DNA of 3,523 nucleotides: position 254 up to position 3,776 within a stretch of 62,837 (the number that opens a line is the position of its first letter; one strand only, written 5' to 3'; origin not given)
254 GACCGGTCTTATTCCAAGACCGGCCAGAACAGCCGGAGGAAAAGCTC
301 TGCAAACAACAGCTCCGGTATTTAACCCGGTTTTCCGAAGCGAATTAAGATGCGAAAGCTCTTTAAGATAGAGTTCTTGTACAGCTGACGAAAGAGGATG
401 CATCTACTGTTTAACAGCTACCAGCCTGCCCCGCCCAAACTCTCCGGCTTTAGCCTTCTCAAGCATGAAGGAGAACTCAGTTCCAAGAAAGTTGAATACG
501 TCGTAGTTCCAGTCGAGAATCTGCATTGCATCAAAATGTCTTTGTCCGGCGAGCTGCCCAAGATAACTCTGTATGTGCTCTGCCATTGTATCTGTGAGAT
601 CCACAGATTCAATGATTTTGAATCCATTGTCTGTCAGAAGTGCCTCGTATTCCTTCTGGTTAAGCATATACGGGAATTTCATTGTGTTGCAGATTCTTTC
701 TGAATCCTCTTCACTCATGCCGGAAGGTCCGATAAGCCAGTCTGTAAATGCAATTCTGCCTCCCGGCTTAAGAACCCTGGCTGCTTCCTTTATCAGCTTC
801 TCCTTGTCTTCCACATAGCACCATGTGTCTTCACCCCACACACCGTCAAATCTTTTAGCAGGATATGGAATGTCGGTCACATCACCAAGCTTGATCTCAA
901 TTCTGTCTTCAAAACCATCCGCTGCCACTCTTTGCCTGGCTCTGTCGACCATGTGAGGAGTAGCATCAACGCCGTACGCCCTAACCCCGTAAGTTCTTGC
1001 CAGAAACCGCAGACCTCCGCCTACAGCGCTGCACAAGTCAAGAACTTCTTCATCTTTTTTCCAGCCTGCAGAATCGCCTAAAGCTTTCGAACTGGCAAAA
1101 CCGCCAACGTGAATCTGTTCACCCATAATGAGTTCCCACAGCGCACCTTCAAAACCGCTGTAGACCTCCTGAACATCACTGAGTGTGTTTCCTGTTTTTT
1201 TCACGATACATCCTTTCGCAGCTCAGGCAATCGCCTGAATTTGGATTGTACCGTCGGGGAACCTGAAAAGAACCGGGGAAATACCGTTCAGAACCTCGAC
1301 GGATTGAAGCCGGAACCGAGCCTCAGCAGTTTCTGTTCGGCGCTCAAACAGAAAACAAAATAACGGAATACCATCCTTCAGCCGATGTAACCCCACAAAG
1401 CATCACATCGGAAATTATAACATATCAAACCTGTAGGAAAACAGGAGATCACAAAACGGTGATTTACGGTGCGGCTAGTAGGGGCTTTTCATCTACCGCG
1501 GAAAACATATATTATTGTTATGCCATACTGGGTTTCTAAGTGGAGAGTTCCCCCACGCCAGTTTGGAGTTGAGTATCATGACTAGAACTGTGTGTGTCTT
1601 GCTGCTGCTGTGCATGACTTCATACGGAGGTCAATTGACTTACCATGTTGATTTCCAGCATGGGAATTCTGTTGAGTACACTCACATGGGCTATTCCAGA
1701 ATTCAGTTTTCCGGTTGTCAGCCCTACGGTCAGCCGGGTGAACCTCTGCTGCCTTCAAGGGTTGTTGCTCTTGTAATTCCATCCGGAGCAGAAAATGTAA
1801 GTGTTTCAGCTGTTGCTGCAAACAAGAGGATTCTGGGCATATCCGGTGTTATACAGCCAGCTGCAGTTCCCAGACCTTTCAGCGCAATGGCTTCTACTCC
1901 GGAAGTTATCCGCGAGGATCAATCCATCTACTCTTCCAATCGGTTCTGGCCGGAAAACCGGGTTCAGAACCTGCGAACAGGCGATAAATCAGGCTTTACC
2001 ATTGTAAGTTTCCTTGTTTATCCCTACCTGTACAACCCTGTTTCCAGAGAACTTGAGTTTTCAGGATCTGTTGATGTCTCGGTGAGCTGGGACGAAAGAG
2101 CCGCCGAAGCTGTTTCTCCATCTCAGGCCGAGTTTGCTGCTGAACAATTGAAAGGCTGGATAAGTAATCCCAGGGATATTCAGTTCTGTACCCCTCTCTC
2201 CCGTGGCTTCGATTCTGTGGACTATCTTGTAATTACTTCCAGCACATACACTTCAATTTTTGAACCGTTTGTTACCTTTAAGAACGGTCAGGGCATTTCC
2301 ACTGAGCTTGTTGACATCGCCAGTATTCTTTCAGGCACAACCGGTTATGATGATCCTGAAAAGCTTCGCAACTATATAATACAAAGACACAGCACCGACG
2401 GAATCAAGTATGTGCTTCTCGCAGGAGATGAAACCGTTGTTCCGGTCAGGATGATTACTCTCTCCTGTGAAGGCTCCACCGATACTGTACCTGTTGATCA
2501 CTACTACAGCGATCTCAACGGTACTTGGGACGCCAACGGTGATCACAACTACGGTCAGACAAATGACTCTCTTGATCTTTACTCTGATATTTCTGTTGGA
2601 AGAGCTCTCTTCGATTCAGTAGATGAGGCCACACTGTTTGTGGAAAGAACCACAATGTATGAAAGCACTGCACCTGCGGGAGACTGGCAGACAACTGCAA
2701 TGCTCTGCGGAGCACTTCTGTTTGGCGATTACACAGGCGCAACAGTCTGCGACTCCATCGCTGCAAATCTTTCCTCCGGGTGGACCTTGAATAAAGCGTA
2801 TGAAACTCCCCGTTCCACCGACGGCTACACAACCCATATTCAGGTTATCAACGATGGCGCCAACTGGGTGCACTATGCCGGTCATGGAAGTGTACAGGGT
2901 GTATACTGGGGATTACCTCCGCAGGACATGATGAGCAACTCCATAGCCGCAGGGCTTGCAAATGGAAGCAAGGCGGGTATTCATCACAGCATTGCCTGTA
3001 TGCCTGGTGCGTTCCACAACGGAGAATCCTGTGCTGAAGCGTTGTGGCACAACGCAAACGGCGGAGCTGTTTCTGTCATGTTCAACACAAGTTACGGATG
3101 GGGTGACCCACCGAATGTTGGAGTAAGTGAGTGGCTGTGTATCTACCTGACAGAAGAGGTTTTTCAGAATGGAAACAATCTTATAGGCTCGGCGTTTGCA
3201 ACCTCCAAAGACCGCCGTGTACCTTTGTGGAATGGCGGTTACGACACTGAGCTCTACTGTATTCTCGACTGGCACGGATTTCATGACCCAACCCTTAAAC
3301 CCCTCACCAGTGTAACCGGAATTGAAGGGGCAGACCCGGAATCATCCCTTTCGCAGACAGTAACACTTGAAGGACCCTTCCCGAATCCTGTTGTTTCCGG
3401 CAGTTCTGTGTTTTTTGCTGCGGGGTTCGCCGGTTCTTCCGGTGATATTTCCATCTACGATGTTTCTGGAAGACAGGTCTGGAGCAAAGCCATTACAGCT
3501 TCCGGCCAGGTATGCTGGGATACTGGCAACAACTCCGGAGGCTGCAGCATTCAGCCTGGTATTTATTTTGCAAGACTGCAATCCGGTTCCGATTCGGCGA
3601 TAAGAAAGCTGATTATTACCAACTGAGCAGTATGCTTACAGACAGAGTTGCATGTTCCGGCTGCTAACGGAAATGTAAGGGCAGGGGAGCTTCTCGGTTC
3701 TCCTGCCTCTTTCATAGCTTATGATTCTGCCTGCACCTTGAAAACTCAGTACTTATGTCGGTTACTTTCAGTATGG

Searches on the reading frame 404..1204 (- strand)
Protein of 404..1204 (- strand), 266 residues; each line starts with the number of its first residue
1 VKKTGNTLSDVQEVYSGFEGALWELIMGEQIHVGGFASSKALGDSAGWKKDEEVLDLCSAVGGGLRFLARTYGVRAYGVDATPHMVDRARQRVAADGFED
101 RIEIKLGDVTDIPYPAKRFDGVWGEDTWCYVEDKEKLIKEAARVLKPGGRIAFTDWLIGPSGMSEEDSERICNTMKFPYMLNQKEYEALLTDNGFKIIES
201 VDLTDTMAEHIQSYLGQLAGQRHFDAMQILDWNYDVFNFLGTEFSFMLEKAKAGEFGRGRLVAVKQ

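Call 44: find_encoding_contigs(protein=window:404-1204:-, flank=10000, max_places=2)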
Protein window:404-1204:- (266 aa): 2 contigs read that carry it; 2 places shown.
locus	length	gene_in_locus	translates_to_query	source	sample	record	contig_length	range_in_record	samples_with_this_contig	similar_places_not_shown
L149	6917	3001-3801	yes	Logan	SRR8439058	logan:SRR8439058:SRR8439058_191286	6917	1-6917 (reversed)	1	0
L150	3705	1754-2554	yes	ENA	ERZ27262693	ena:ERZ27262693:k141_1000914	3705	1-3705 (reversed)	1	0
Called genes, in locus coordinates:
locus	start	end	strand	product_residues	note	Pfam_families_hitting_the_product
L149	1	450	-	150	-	?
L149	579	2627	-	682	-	PF08126:Propeptide_C25, PF01364:Peptidase_C25, PF18962:Por_Secre_tail (weak)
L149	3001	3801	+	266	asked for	PF01209:Ubie_methyltran, PF13489:Methyltransf_23, PF13847:Methyltransf_31, PF08241:Methyltransf_11, PF08242:Methyltransf_12, PF13649:Methyltransf_25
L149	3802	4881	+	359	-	PF06050:HGD-D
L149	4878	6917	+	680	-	?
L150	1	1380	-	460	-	?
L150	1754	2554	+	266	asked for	PF01209:Ubie_methyltran, PF13489:Methyltransf_23, PF13847:Methyltransf_31, PF08241:Methyltransf_11, PF08242:Methyltransf_12, PF13649:Methyltransf_25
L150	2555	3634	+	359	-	PF06050:HGD-D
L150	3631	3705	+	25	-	?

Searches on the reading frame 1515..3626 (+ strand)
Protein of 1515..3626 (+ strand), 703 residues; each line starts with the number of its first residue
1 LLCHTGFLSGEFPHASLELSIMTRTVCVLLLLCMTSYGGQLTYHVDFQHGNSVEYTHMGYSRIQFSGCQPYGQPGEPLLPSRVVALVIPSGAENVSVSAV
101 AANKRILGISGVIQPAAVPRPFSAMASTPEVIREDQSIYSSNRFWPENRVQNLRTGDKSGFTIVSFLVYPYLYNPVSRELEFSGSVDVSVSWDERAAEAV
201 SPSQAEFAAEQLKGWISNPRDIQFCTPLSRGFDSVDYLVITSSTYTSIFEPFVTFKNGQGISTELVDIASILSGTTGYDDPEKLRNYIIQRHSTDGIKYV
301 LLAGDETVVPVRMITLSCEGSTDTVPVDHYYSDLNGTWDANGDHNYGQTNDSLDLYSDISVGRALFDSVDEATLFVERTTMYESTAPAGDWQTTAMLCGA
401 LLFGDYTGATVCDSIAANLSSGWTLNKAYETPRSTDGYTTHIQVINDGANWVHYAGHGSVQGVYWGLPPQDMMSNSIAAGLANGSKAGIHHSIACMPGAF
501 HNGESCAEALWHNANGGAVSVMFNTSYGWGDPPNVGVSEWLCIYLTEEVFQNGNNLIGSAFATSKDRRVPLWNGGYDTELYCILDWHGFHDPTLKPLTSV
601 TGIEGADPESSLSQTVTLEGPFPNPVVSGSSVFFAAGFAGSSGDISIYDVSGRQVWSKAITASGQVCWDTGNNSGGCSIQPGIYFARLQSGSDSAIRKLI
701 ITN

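Call 24: search_protein_families(library=pfam, proteins=[window:1515-3626:+], max_evalue=0.001)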
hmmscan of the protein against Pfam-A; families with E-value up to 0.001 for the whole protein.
window:1515-3626:+ (703 aa): 3 families
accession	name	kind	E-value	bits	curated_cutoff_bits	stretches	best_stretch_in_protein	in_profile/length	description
PF01364.23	Peptidase_C25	-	1.1e-47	163.5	23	1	237-595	1-373/374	Peptidase family C25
PF08126.16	Propeptide_C25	-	5.4e-09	35.9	22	1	40-197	23-177/205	Propeptide_C25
PF18962.6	Por_Secre_tail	-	1.2e-05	25.9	27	1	622-701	2-75/75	Secretion system C-terminal sorting domain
